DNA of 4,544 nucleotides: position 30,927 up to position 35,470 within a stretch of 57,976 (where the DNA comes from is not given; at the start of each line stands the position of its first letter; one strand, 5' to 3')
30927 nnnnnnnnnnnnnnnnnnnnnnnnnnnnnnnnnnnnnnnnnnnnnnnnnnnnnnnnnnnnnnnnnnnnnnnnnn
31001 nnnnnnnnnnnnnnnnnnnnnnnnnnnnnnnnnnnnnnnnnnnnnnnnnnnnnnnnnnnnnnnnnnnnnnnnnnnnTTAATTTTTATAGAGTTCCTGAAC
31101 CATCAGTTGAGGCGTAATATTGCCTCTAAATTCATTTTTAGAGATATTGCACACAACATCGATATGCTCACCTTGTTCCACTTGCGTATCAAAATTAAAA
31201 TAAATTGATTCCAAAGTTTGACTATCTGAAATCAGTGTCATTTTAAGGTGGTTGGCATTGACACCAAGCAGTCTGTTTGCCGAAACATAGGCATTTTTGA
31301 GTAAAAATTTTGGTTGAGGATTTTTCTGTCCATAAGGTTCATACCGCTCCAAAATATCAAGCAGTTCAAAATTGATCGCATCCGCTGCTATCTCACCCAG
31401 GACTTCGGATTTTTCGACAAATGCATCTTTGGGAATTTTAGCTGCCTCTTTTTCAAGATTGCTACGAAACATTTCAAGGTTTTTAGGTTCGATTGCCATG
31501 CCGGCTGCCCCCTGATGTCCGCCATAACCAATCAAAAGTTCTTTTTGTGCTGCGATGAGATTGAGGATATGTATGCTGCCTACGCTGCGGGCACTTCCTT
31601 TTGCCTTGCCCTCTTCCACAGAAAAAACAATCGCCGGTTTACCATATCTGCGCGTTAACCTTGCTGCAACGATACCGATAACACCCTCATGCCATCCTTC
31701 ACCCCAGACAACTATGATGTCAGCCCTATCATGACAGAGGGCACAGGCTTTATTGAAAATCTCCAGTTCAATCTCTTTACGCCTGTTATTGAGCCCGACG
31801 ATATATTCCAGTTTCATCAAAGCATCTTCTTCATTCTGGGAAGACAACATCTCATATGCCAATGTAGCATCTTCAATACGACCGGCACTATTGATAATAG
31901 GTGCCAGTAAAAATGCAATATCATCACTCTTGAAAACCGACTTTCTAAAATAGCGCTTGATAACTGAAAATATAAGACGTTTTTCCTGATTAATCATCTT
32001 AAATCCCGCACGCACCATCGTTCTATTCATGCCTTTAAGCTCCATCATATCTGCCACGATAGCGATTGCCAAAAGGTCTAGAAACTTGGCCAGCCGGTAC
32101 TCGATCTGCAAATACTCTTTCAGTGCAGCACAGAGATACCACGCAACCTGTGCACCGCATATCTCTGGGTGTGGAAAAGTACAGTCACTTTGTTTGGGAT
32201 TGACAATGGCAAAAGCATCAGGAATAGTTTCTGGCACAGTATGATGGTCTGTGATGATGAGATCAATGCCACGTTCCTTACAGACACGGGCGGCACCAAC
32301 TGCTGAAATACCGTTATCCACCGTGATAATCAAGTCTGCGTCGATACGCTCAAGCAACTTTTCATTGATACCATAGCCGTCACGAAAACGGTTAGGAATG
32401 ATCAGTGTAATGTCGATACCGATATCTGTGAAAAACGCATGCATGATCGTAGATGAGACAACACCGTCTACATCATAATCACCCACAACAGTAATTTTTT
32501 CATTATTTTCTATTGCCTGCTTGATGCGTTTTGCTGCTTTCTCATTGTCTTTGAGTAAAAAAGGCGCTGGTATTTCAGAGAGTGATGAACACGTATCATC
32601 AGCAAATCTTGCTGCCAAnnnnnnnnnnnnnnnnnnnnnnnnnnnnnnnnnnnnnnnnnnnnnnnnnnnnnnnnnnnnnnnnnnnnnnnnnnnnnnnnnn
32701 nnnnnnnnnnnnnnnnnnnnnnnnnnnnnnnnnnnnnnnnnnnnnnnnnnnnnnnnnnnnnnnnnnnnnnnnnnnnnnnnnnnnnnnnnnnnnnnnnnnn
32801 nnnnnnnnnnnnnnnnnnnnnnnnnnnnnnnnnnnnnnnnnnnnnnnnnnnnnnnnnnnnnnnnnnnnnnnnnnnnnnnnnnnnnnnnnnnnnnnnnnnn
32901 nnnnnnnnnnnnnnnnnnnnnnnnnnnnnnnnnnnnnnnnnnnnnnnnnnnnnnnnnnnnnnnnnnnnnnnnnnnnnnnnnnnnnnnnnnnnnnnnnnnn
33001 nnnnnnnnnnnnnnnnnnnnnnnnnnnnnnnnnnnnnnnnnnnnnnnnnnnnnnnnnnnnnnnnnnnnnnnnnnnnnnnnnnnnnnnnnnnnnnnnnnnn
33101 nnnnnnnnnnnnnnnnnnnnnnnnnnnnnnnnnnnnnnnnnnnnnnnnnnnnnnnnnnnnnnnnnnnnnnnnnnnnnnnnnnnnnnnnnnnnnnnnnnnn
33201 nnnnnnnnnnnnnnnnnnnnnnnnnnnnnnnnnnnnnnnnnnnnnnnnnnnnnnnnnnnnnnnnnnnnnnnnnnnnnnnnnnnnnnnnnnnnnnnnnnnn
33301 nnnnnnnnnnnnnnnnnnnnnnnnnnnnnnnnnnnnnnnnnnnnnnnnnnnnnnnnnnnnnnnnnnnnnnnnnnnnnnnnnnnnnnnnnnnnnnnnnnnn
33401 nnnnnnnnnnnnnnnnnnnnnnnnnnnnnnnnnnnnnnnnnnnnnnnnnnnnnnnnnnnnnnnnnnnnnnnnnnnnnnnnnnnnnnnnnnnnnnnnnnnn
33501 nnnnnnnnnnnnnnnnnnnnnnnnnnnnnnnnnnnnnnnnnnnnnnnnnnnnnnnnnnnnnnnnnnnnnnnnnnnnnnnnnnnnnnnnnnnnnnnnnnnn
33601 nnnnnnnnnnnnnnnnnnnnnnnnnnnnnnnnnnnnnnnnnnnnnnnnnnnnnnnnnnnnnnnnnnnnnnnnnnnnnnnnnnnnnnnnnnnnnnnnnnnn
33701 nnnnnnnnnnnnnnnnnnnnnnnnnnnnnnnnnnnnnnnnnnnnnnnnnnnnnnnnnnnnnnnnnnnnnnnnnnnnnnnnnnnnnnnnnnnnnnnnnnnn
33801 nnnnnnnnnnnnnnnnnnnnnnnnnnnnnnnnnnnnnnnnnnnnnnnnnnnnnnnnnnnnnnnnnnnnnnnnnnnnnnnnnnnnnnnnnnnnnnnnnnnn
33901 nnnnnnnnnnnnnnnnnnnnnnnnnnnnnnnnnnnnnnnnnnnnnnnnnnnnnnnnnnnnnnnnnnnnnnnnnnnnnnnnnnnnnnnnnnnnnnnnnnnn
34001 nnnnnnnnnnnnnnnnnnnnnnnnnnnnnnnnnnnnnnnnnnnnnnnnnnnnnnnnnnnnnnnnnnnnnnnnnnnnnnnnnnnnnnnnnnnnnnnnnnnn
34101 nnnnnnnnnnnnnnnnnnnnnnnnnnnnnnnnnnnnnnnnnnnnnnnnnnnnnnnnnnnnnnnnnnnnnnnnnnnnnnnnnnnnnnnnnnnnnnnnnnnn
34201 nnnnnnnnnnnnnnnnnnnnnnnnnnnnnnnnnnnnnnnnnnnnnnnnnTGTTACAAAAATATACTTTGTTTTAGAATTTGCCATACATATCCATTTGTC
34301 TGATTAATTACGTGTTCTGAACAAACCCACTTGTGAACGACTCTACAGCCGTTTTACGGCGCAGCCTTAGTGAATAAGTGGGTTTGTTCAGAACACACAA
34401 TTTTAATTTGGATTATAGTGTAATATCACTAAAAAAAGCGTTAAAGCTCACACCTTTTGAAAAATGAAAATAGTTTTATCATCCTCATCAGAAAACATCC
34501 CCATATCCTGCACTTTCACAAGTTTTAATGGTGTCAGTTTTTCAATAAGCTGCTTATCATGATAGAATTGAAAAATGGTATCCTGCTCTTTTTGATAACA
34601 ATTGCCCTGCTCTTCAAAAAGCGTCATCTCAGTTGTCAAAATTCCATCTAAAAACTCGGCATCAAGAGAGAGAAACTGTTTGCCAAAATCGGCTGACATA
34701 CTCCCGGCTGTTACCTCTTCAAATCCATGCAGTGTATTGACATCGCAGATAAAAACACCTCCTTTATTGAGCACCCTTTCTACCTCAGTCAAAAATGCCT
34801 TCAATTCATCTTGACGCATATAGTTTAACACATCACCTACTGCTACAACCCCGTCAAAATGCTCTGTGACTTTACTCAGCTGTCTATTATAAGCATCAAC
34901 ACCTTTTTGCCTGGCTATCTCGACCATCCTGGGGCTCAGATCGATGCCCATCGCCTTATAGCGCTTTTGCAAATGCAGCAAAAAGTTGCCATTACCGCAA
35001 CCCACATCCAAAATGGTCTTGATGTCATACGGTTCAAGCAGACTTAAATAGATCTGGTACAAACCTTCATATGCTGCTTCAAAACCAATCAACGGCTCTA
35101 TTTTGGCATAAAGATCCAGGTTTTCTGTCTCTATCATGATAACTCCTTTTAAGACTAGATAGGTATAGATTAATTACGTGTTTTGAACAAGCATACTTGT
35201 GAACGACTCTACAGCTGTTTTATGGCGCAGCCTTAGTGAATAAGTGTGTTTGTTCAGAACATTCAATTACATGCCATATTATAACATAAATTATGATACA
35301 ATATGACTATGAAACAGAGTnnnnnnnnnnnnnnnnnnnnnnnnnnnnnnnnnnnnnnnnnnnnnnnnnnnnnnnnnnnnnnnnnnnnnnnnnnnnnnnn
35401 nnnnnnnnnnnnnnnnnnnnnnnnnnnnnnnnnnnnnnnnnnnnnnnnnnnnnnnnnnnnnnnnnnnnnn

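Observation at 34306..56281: Family of 97-nt intergenic hairpin repeats with compensatory stem substitutions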

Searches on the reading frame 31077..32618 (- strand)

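Call 39: search_protein_families(library=pfam, proteins=[window:31077-32618:-], max_evalue=0.00001)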
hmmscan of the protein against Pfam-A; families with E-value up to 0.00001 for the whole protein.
window:31077-32618:- (513 aa): 3 families
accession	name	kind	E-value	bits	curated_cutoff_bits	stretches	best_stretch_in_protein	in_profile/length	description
PF17768.7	RecJ_OB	-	1.6e-25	89.7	27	1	409-508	4-106/107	RecJ OB domain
PF01368.27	DHH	-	5.4e-25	88.5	28.1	1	41-187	1-125/125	DHH family, N-terminal domain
PF02272.25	DHHA1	-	2.4e-16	60.5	25.9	1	301-392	4-100/102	DHHA1 domain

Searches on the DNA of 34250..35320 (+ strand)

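Call 55: search_rna_families(source=window, start=34250, end=35320, threshold=evalue, max_evalue=10)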
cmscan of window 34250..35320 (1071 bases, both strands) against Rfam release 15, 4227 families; matches with E-value up to 10: 10.
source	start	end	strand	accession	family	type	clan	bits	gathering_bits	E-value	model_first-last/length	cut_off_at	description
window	34784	34840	-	RF01150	sR11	Gene; snRNA; snoRNA; CD-box;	-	23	39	0.086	1-57/57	no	Small nucleolar RNA sR11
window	34312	34398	+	RF03621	MIR4245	Gene; miRNA;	-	19.8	74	1.5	1-128/128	no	MIR4245 microRNA precursor family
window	35177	35263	+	RF04241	mir-5014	Gene; miRNA;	-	18.4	101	1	1-123/123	no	mir-5014 microRNA precursor family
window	34418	34496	-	RF00535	snoMe28S-Am982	Gene; snRNA; snoRNA; CD-box;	CL00054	17.5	49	6.6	1-80/80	no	Small nucleolar RNA Me28S-Am982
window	34303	34407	-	RF03883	mir-9256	Gene; miRNA;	-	17.4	80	2.6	1-67/67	no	mir-9256 microRNA precursor family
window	34410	34490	-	RF01422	snoR116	Gene; snRNA; snoRNA; CD-box;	-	16.7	47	4.7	1-86/86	no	small nucleolar RNA snoR116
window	34305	34405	+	RF04127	MIR8007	Gene; miRNA;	-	15.1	195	4.8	1-226/226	no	MIR8007 microRNA precursor family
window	34308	34398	-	RF04127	MIR8007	Gene; miRNA;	-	15.1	195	4.9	1-226/226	no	MIR8007 microRNA precursor family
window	34412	34454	+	RF01726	SAM-II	Cis-reg; riboswitch;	-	15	44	9.2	1-60/60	no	SAM-II riboswitch aptamer (SAM-II long loop)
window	34733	34823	+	RF02150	MESTIT1_3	Gene; lncRNA;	-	12.7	60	7.9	1-99/99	no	MEST intronic transcript 1, antisense RNA conserved region 3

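Call 57: build_rna_model(alignment_id=A4, structure=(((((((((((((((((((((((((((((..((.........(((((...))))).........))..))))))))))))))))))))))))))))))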
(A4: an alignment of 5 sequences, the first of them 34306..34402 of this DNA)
Model R1 built from alignment A4 (5 sequences, 97 columns); structure: as given.
model positions 97; base pairs 36; branch points 0; effective number of sequences 0.75; information 0.589 bits per position. Calibrated on 0.2 Mb of random sequence (short: E-values are rough).
structure used (alignment columns):
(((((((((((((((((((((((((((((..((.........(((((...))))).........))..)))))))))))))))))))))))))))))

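Call 58: search_with_rna_model(model_id=R1, source=window, filters=off, max_evalue=10)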
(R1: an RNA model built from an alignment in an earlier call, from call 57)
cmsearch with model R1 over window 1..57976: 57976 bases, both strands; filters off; matches with E-value up to 10: 28.
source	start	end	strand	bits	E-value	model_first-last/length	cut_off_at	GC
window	40419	40515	-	117.3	1.4e-28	1-97/97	no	0.4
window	56185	56281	+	115.1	5.6e-28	1-97/97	no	0.42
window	34306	34402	+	114.1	1e-27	1-97/97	no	0.43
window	35172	35268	+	100.8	3.5e-24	1-97/97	no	0.37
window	34306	34402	-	61.9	6.9e-14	1-97/97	no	0.43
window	40419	40515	+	61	1.2e-13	1-97/97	no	0.4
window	56185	56281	-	60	2.2e-13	1-97/97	no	0.42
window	35172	35268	-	32.7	3.8e-06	1-97/97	no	0.37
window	45771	45825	+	25.7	0.00028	1-97/97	no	0.31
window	45771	45825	-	25.1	0.00039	1-97/97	no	0.31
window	57215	57291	-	14.8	0.2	1-97/97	no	0.32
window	15881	15926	-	14.7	0.22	1-97/97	no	0.37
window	16439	16468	-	14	0.34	1-97/97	no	0.33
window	15886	15922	+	13.9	0.35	1-97/97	no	0.38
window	42954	42986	-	12.4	0.89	1-97/97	no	0.42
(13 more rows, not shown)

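Call 62: search_with_rna_model(model_id=R1, sources=[L001, L002, L003, L004, L005, L006, L007, L008, L009, L010, L011, L012, L013, L014, L015, L016, L017, L018, L019, L020, L021, L022, L023, L024, L025, L026, L027, L028, L029, L030, L031, L032, L033, L034, L035, L036, L037, L038, L039, L040, L041, L042, L043, L044, L045, L046, L047, L048, L049, L050, L051, L052, L053, L054, L055, L056, L057, L058, L059, L060, L061, L062, L063, L064, L065, L066, L067, L068, L069, L070, L071, L072, L073, L074, L075, L076, L077, L078, L079, L080, L081, L082, L083, L084], max_evalue=1)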
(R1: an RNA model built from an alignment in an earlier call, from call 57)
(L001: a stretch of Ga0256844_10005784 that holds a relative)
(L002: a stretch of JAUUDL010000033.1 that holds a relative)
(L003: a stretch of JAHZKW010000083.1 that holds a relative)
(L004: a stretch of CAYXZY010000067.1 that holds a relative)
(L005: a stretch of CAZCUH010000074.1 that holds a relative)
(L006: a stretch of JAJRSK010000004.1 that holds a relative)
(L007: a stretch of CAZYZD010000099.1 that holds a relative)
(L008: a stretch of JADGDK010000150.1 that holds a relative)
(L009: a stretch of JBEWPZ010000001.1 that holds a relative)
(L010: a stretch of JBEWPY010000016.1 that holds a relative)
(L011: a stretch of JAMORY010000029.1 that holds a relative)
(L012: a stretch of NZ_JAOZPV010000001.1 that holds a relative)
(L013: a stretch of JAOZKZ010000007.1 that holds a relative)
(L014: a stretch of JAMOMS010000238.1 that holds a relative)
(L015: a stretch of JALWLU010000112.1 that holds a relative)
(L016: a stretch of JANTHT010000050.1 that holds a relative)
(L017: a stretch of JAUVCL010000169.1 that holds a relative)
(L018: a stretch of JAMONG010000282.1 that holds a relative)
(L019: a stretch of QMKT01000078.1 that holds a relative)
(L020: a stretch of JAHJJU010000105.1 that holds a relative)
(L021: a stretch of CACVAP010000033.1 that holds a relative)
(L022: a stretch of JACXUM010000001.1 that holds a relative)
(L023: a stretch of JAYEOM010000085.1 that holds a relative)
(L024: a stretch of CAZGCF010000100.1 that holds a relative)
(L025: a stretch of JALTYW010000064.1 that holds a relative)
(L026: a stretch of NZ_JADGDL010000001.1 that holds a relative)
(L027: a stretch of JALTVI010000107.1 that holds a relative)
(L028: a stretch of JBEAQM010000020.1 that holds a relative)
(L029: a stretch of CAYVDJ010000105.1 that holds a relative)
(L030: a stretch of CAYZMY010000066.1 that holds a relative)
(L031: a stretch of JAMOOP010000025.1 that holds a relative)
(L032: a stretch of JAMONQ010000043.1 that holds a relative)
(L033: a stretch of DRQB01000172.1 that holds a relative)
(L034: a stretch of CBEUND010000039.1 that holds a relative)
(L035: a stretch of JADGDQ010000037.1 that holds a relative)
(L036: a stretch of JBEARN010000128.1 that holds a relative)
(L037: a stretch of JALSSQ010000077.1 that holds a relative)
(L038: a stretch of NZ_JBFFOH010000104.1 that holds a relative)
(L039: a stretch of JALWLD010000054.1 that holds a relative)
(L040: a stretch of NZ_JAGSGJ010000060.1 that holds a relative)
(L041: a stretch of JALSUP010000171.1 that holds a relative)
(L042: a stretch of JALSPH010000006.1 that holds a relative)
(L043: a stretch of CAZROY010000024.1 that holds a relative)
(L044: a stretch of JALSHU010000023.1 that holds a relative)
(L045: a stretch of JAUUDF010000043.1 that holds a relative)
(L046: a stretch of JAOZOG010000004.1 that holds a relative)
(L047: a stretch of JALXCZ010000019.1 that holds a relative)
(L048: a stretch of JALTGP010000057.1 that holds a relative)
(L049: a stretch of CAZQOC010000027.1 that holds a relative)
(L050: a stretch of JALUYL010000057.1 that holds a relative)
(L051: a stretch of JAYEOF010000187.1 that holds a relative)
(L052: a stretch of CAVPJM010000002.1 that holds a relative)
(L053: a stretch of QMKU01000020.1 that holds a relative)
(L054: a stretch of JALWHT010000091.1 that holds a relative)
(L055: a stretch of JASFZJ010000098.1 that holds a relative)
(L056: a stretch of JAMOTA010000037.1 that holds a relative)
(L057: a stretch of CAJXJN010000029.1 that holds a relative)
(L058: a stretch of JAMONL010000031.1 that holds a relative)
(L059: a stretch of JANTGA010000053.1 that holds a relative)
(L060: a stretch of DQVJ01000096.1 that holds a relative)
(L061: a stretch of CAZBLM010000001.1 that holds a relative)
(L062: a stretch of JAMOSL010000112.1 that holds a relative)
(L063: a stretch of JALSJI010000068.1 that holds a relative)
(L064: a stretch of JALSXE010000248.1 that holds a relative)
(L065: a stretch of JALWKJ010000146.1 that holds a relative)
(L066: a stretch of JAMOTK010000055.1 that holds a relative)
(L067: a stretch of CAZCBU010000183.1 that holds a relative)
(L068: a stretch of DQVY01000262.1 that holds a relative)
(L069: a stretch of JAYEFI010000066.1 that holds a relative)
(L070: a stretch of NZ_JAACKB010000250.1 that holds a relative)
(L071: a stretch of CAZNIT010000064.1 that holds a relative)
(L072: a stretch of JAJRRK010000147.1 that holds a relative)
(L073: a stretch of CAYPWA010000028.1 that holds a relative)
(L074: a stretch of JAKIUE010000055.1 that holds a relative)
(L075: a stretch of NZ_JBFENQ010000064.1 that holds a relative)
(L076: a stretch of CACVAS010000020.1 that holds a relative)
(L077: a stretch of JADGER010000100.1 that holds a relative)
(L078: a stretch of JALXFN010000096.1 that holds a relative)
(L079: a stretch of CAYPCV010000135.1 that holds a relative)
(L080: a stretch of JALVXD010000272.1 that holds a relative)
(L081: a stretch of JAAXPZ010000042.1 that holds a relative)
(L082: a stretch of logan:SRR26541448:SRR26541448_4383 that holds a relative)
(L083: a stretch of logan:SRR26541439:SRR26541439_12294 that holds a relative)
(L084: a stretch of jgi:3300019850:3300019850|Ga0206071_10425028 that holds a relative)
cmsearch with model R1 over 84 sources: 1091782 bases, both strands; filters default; matches with E-value up to 1: 2.
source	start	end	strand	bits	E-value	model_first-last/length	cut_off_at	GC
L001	3936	4032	-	99.3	1.7e-22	1-97/97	no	0.36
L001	3936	4032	+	34.8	1.9e-05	1-97/97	no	0.36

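Call 67: search_with_rna_model(model_id=R1, sources=[L085, L086], filters=off, max_evalue=1)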
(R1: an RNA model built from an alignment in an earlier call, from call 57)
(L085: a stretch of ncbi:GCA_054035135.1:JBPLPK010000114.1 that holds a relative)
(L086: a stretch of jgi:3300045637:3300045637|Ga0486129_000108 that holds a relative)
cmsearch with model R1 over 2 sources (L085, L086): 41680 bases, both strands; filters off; matches with E-value up to 1: 6.
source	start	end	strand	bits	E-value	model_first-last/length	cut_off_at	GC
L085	9773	9870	+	76.3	7.5e-18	1-97/97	no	0.39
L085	9773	9870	-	18.1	0.02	1-97/97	no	0.39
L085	6117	6158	-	15.3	0.11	1-97/97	no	0.31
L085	6122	6153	+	14.5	0.18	1-97/97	no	0.31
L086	6213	6255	-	13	0.45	1-97/97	no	0.33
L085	6278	6338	+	11.9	0.86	1-97/97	no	0.41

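Call 80: search_with_rna_model(model_id=R1, sources=[L087, L089, L090, L091, L092, L093, L094, L095, L096, L097, L098, L099], max_evalue=1)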
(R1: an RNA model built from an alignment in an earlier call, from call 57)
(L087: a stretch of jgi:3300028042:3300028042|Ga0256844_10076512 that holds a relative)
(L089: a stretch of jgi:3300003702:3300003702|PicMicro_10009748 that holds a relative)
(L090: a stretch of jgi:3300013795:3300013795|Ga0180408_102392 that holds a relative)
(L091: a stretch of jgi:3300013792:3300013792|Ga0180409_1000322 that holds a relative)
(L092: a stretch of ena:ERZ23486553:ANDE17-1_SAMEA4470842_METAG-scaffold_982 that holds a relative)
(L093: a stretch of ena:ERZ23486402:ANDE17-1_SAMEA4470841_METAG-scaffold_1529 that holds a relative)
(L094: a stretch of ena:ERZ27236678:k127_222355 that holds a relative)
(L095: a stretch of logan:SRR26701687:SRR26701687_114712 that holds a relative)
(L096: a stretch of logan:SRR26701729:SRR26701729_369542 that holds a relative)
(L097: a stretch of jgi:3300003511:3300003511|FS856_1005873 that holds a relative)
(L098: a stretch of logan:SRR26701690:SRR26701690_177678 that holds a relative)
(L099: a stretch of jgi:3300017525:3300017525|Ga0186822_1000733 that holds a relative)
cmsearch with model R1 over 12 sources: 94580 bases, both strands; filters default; matches with E-value up to 1: 0.
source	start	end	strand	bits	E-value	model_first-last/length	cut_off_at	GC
